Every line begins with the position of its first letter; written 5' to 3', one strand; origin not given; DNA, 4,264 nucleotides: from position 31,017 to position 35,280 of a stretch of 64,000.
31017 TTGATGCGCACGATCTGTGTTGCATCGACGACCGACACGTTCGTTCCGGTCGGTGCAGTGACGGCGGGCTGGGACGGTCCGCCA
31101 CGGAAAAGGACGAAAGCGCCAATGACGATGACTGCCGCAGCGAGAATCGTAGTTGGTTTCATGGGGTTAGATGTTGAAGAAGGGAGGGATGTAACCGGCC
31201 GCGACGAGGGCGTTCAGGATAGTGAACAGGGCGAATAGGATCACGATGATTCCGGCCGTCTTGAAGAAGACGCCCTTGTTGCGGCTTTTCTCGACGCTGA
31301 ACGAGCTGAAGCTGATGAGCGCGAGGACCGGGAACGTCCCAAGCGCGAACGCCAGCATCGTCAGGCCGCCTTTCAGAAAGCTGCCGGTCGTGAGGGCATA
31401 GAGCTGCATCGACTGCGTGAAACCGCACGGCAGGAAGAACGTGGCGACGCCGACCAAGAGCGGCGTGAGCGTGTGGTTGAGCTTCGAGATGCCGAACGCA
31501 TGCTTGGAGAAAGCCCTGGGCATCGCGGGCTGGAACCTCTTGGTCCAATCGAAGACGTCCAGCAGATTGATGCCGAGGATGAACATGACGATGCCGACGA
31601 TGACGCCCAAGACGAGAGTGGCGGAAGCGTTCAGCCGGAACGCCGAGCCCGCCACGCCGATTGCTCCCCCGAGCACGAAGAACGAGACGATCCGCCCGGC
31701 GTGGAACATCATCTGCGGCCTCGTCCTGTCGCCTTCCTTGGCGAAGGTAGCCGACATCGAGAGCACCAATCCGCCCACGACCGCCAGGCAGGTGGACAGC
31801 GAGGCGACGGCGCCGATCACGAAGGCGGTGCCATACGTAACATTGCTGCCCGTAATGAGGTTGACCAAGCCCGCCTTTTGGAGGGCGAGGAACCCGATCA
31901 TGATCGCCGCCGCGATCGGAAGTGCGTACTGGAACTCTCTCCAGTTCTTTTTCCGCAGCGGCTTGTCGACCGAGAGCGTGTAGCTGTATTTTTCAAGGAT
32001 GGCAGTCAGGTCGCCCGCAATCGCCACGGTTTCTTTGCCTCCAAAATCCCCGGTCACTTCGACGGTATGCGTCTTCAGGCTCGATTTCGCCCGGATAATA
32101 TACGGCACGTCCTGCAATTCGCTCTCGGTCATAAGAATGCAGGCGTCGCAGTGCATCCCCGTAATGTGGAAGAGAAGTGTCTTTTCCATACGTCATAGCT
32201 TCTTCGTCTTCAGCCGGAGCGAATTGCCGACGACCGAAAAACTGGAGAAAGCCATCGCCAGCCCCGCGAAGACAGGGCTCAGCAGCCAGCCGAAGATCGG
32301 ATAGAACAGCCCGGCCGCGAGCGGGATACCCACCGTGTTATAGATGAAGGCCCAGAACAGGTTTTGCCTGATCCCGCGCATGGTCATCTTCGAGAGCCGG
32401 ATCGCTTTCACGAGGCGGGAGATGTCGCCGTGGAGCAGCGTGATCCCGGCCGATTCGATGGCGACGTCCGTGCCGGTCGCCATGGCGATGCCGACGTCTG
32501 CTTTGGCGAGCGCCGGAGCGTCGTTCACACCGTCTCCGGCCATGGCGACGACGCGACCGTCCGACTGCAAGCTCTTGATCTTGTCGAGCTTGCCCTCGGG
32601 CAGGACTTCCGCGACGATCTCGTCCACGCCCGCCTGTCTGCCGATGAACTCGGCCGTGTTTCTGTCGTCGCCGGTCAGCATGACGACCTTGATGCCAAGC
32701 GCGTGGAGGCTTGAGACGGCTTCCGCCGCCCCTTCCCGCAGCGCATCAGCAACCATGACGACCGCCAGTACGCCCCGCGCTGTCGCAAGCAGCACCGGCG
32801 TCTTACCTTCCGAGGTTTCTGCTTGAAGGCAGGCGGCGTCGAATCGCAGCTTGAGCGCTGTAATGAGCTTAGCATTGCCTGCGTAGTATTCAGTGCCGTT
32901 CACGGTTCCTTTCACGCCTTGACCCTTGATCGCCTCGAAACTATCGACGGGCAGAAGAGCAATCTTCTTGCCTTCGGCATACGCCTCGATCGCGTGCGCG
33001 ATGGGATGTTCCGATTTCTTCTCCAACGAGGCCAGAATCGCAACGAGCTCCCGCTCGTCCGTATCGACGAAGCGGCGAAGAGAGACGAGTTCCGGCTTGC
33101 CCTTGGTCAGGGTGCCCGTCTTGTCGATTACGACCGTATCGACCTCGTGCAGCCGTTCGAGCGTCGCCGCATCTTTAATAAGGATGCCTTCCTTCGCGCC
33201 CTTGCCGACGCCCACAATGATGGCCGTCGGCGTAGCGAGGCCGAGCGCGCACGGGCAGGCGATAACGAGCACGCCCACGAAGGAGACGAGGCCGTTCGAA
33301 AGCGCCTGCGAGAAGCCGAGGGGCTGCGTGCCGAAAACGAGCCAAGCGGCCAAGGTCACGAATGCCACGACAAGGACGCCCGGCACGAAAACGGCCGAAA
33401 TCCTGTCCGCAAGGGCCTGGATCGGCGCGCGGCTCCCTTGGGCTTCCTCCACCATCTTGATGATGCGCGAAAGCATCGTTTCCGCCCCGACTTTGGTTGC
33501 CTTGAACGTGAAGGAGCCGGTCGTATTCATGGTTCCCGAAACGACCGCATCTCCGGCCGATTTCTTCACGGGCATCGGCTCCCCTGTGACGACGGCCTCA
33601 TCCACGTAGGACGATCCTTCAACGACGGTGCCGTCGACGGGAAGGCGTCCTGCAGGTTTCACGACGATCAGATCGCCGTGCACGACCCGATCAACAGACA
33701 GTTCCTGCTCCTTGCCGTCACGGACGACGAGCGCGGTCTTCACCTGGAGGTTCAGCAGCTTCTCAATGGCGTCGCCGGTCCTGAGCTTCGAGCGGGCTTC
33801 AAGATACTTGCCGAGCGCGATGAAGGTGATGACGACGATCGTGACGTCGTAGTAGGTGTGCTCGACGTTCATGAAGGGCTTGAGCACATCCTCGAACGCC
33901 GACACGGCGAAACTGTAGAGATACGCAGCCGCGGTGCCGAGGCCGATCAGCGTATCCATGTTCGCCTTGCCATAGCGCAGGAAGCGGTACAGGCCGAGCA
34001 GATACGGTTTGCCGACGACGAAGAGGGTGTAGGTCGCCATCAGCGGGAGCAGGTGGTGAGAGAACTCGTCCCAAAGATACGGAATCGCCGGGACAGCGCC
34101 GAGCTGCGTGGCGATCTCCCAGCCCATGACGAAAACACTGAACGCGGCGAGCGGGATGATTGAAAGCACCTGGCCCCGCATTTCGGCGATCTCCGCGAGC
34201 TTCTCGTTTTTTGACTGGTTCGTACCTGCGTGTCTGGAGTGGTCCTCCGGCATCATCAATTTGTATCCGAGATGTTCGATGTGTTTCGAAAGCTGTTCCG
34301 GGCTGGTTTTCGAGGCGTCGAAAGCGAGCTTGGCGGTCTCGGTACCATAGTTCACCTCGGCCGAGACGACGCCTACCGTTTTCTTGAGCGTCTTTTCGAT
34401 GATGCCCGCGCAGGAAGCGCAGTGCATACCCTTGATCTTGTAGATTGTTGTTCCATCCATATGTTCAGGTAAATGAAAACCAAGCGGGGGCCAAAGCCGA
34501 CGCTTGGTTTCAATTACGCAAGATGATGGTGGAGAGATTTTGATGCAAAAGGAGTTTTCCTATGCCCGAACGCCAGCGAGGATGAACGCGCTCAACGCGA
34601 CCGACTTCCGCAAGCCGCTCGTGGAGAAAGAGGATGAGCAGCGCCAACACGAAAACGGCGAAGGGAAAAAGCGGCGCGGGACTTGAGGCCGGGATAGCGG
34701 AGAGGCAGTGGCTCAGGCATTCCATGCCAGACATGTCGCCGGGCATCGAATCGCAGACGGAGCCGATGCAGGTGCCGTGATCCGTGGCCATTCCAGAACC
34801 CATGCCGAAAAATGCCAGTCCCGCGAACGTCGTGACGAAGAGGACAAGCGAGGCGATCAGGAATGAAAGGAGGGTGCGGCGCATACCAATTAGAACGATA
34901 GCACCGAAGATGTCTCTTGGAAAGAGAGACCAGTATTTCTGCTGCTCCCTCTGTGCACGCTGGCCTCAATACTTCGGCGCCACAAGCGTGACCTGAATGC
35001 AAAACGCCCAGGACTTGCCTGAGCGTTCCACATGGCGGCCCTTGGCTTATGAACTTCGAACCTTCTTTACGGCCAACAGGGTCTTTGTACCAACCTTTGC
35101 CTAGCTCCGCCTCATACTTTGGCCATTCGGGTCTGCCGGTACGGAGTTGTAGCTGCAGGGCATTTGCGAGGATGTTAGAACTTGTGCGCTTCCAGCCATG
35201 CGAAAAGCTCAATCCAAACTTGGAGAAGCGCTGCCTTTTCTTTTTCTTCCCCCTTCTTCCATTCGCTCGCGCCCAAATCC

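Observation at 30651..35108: Lower-GC copper-resistance cassette bounded by ~80-bp direct repeats, 1.2 kb from tRNA-Asp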

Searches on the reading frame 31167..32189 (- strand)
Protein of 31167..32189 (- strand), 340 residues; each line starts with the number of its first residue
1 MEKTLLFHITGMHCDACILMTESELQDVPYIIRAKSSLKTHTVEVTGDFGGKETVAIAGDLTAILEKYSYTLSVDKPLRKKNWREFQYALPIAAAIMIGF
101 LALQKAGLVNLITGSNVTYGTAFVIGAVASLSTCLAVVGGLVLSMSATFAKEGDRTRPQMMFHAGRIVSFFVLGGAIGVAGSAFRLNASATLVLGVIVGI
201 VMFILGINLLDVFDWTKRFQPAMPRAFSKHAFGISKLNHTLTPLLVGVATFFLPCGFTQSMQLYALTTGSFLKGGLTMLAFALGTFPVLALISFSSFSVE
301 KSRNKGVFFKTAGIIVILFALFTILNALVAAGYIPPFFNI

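Call 8: search_protein_families(library=pfam, proteins=[window:31167-32189:-], max_evalue=0.01)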
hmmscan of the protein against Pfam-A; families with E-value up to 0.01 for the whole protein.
window:31167-32189:- (340 aa): 2 families
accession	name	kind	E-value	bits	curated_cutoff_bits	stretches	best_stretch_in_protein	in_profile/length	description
PF13386.12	DsbD_2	-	1.9e-32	113.2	24.9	1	121-321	1-198/199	Cytochrome C biogenesis protein transmembrane region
PF00403.32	HMA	-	6.5e-06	26.9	24.8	1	7-48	2-43/62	Heavy-metal-associated domain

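Call 54: search_protein_families(library=ncbifam, proteins=[window:31167-32189:-], max_evalue=0.01)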
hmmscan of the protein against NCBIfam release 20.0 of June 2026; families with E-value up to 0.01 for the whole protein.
window:31167-32189:- (340 aa): 5 families
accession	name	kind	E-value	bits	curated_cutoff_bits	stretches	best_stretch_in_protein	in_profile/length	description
NF047957.1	CopZ_AFE_1862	equivalog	9.5e-05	22.7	85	1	8-51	4-47/62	CopZ family metallochaperone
NF033794.2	chaper_CopZ_Eh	exception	0.0005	20.1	95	1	7-48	4-45/68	copper chaperone CopZ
NF033556.1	MerTP_fusion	equivalog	0.0021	17.7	180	1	4-48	121-165/186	mercuric transport protein MerTP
TIGR02052.1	MerP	equivalog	0.0056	17.2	92.55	0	3-49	23-69/92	mercury resistance system periplasmic binding protein MerP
NF033795.1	chaper_CopZ_Bs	exception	0.0063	16.7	91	0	7-46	4-43/66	copper chaperone CopZ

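Call 90: search_dna_similar(query=window:31167-32189:-, collection=plasmids, mode=protein, max_evalue=1e-10, max_rows=8)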
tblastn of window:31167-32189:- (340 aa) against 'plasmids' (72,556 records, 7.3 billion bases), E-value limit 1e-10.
Records with a match: 7; places in all: 7; records where one place covers at least 80% of the query: 1.
Best place of each record, by identity: <60% 7.
By first word of the organism name: Streptomyces 4; Acetoanaerobium 1; Tsukamurella 1; Paenibacillus 1.
By predicted mobility (MOB-suite, as given by PLSDB): non-mobilizable 7.
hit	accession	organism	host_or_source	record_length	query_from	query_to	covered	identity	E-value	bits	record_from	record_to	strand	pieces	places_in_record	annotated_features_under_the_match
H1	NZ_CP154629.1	Acetoanaerobium noterae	cell culture,Sludge of a digestion ...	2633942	6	321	93%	30.2%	1e-35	144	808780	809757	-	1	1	none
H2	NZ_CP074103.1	Streptomyces mirabilis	fresh creek bank soil, topsoil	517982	126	333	61%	30.9%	3e-13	78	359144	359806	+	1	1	sulfite exporter TauE/SafE family protein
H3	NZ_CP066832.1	Streptomyces liliifuscus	whole organism,soil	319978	126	333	61%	30.5%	1e-13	79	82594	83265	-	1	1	sulfite exporter TauE/SafE family protein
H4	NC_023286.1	Streptomyces sp. F12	-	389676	126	333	61%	30.0%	2e-13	79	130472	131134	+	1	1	sulfite exporter TauE/SafE family protein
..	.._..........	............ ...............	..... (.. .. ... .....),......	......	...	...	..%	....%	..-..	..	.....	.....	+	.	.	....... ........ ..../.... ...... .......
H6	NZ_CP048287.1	Paenibacillus rhizovicinus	cell culture,rhizosphere soil of tomato ...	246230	128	335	61%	27.6%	5e-11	71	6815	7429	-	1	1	sulfite exporter TauE/SafE family protein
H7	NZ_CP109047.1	Streptomyces sp. NBC_00637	-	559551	158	333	52%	31.3%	3e-12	75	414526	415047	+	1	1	sulfite exporter TauE/SafE family protein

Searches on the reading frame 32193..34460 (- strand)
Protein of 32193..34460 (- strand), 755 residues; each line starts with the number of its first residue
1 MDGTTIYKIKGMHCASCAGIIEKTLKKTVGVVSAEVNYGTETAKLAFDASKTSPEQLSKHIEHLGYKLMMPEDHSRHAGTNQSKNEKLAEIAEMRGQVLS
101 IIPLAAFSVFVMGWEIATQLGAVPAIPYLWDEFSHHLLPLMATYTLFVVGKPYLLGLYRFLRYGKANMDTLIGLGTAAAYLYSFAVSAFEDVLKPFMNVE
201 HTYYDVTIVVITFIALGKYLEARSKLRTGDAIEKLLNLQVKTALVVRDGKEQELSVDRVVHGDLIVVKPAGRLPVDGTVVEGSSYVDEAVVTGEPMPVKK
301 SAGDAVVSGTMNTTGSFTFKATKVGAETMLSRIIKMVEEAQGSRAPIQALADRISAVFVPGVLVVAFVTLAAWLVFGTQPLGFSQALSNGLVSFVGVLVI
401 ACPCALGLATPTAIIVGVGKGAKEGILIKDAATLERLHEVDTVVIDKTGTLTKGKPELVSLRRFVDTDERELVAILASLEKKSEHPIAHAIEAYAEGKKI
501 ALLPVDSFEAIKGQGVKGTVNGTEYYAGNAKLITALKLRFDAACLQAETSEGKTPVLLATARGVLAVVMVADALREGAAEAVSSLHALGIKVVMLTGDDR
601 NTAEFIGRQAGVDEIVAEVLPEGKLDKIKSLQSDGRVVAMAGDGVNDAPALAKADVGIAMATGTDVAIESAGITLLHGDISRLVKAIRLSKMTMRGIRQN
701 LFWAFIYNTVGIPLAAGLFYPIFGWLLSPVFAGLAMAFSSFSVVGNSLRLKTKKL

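Call 8: search_protein_families(library=pfam, proteins=[window:32193-34460:-], max_evalue=0.01)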
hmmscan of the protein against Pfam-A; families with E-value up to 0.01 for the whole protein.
window:32193-34460:- (755 aa): 5 families
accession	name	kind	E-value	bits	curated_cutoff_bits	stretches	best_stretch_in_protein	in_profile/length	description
PF00122.25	E1-E2_ATPase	-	3.5e-56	190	28.1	1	238-423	2-180/181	E1-E2 ATPase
PF00702.32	Hydrolase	-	5.4e-34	118.7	26.4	1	440-655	1-191/191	haloacid dehalogenase-like hydrolase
PF00403.32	HMA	-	1.1e-14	55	24.8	1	7-67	2-62/62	Heavy-metal-associated domain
PF12710.13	HAD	-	0.00036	21.4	27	1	549-651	61-188/189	haloacid dehalogenase-like hydrolase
PF08282.18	Hydrolase_3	-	0.0012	19.1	20.9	1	629-672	197-240/255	haloacid dehalogenase-like hydrolase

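Call 54: search_protein_families(library=ncbifam, proteins=[window:32193-34460:-], max_evalue=0.01)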
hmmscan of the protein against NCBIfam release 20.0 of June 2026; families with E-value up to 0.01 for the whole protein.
window:32193-34460:- (755 aa): 32 families (the best 25 are shown)
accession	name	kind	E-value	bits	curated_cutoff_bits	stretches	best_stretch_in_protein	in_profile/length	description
NF007952.0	PRK10671.1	equivalog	4.4e-200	666.9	1316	1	8-750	108-831/838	copper-exporting P-type ATPase CopA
TIGR01525.1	ATPase-IB_hvy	subfamily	4.7e-186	619.9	346.25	1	168-750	1-560/560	heavy metal translocating P-type ATPase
TIGR01511.1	ATPase-IB1_Cu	subfamily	4.2e-178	593.6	397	2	150-500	2-317/542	copper-translocating P-type ATPase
NF008262.1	PRK11033.1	equivalog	4.4e-119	399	1005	2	209-705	200-689/731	zinc/cadmium/mercury/lead-transporting ATPase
TIGR01512.1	ATPase-IB2_Cd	subfamily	1.8e-114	383.2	313.5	2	205-535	19-309/494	cadmium family heavy metal-translocating P-type ATPase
NF033775.1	P_type_ZntA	exception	2.6e-107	359.9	1240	2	208-719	205-702/732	Zn(II)/Cd(II)/Pb(II) translocating P-type ATPase ZntA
TIGR01494.1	ATPase_P-type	subfamily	4.1e-87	292.6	62.3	1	210-719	2-464/478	HAD-IC family P-type ATPase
TIGR01647.1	ATPase-IIIA_H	equivalog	1.4e-57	195.4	615.5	2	203-493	55-341/755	plasma-membrane proton-efflux P-type ATPase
TIGR01497.1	kdpB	equivalog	3.8e-55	187.2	527.9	1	217-692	80-565/675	potassium-transporting ATPase subunit KdpB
NF010609.0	PRK14010.1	equivalog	3e-45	154.6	1323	1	201-692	62-560/673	K(+)-transporting ATPase subunit B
TIGR01517.1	ATPase-IIB_Ca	equivalog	4.5e-44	150.9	507.05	3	240-455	155-375/882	calcium-translocating P-type ATPase, PMCA-type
TIGR01522.1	ATPase-IIA2_Ca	equivalog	3.6e-35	121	798.3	3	615-699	567-652/854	calcium-transporting P-type ATPase, PMR1-type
TIGR01116.1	ATPase-IIA1_Ca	equivalog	2.5e-30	105.3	703.4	2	565-692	458-600/799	calcium-translocating P-type ATPase, SERCA-type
TIGR01106.1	ATPase-IIC_X-K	subfamily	5.7e-30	103.9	946.1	2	170-455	76-359/997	Na,H/K antiporter P-type ATPase subunit alpha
TIGR01657.1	P-ATPase-V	hypoth_equivalog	2.2e-29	101.7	618.25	3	200-302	191-292/1055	ATP13A2 family polyamine export P-type ATPase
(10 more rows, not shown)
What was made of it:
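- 32193..34460 (-): CopA-type copper-exporting P1B ATPase, 755 aa. Calls 8, 54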

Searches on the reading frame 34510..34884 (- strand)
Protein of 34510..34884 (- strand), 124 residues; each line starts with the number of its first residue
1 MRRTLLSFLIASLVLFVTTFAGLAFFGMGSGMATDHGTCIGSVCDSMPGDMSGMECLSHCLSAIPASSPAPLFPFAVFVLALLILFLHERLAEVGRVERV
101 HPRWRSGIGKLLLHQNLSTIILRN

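Call 8: search_protein_families(library=pfam, proteins=[window:34510-34884:-], max_evalue=0.01)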
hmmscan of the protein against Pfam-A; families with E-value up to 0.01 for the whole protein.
window:34510-34884:- (124 aa): 0 families

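Call 23: find_homologous_proteins(query=window:34510-34884:-, max_evalue=0.001)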
Query window:34510-34884:- (124 aa): 2 proteins with E <= 0.001 among 74 candidates.
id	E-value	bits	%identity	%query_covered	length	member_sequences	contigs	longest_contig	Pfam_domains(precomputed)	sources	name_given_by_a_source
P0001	3.7e-75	268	100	100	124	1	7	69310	-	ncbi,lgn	-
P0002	4.9e-49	184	68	100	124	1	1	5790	-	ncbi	-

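Call 24: find_encoding_contigs(protein=P0002, flank=10000, max_places=6)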
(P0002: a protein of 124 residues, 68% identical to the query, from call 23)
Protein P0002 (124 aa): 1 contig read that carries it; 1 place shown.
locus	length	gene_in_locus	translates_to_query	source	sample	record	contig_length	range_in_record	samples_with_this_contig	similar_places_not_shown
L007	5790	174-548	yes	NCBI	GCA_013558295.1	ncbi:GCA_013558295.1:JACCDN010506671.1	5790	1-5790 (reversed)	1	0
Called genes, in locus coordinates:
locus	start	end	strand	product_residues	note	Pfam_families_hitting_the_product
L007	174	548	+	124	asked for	-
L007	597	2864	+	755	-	PF00403:HMA, PF00122:E1-E2_ATPase, PF00702:Hydrolase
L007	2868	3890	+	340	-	PF00403:HMA, PF13386:DsbD_2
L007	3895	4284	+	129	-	PF13473:Cupredoxin_1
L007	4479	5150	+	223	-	PF05013:FGase (faint)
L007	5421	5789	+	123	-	?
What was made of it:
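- On tRNA-targeting integrase island (attL/attR): L007 has the cargo in a different context (call 24).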

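Call 25: find_encoding_contigs(protein=P0001, flank=10000, max_places=10)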
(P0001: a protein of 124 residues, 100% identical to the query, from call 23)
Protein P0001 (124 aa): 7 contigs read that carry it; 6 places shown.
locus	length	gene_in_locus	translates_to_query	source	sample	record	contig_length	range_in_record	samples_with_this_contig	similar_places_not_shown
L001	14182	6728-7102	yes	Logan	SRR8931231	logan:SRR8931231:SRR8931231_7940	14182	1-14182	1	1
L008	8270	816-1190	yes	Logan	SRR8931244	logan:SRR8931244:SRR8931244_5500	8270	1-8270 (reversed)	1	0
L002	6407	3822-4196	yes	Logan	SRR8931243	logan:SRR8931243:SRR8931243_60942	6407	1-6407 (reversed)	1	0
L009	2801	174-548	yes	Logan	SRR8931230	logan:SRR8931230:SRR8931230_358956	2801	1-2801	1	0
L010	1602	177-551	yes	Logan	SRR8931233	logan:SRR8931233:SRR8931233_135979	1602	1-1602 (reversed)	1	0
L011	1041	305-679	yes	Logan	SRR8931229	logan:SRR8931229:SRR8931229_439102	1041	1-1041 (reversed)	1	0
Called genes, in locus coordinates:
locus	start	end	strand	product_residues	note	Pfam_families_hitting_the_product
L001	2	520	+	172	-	?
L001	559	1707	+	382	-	PF00672:HAMP, PF00512:HisKA, PF13581:HATPase_c_2 (weak), PF02518:HATPase_c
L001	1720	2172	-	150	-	-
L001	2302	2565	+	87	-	PF00085:Thioredoxin (weak)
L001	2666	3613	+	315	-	-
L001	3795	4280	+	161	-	-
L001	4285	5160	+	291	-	PF02424:ApbE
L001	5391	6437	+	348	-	-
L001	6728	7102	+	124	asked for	-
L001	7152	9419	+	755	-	PF00403:HMA, PF00122:E1-E2_ATPase, PF00702:Hydrolase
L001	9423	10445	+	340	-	PF00403:HMA (weak), PF13386:DsbD_2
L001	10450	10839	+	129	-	PF13473:Cupredoxin_1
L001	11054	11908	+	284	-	-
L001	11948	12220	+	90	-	-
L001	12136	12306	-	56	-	-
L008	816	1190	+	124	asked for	-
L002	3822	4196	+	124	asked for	-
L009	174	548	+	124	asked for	-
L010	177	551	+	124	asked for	-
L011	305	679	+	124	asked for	-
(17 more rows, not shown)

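Call 54: search_protein_families(library=ncbifam, proteins=[window:34510-34884:-], max_evalue=0.01)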
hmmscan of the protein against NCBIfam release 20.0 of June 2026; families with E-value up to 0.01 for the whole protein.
window:34510-34884:- (124 aa): 0 families
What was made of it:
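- Checked: The 124-aa ORF at 34510-34884 has no family (calls 8, 54).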

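Call 56: search_protein_families(library=pfam, proteins=[window:34510-34884:-], max_evalue=10)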
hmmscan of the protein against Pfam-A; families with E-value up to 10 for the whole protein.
window:34510-34884:- (124 aa): 1 family
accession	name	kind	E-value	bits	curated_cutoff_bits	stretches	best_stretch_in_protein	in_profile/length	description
PF02656.20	DUF202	-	0.098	13.6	23.4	1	3-87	8-57/68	Domain of unknown function (DUF202)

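Call 77: search_protein_families(library=phrogs, proteins=[window:34510-34884:-], max_evalue=1)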
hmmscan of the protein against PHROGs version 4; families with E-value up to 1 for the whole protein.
window:34510-34884:- (124 aa): 1 family
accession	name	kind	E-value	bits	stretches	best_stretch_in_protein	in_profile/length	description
phrog_10338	-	unknown function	0.19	12.6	1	10-44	13-47/48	-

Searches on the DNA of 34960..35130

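Call 60: search_rna_families(source=window, start=34960, end=35130, threshold=evalue, max_evalue=10, show_alignments=3)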
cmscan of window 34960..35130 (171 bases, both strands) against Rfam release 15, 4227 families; matches with E-value up to 10: 0.
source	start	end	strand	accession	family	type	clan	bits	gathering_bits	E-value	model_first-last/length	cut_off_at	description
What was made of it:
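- Rfam reports nothing up to E=10 (call 60).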

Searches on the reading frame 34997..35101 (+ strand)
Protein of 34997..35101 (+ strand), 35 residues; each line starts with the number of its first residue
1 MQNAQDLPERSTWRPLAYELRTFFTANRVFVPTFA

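Call 61: search_protein_representatives(protein=window:34997-35101:+)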
Query: 35 residues. Proteins with E-value up to 0.001 (for the whole library): 2; up to 1e-10: 0; up to 1e-30: 0. The best 2 are listed.
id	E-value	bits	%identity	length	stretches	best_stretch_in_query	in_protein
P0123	4.8e-07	44.0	78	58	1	9-35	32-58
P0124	1.2e-04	36.8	40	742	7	7-21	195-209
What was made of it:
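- No larger protein with this C-terminus exists among 1.84 billion representatives (call 61).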

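Call 63: find_encoding_contigs(protein=P0123, flank=10000, max_places=10)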
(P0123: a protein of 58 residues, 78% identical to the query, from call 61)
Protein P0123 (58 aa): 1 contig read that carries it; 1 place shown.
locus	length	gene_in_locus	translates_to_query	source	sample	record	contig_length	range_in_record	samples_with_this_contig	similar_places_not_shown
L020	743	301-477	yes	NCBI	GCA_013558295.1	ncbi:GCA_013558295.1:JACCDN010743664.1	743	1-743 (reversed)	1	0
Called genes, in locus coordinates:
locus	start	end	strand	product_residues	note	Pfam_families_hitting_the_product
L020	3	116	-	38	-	?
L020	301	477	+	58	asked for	-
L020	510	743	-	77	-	?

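Call 70: list_cluster_members(proteins=[P0123])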
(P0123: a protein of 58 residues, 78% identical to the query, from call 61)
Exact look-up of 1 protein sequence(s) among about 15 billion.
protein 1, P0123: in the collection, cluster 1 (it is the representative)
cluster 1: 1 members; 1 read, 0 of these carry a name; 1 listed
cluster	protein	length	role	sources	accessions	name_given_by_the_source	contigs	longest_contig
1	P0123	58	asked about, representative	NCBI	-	-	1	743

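Call 76: search_protein_families(library=pfam, proteins=[window:34997-35101:+, P0123], max_evalue=10)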
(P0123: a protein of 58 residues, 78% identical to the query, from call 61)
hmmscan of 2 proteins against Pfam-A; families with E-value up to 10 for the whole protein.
seq(35 aa): 0 families

P0123 (58 aa): 0 families

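Call 77: search_protein_families(library=phrogs, proteins=[P0123], max_evalue=1)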
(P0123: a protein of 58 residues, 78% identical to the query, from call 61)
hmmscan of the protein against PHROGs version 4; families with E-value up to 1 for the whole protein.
P0123 (58 aa): 0 families
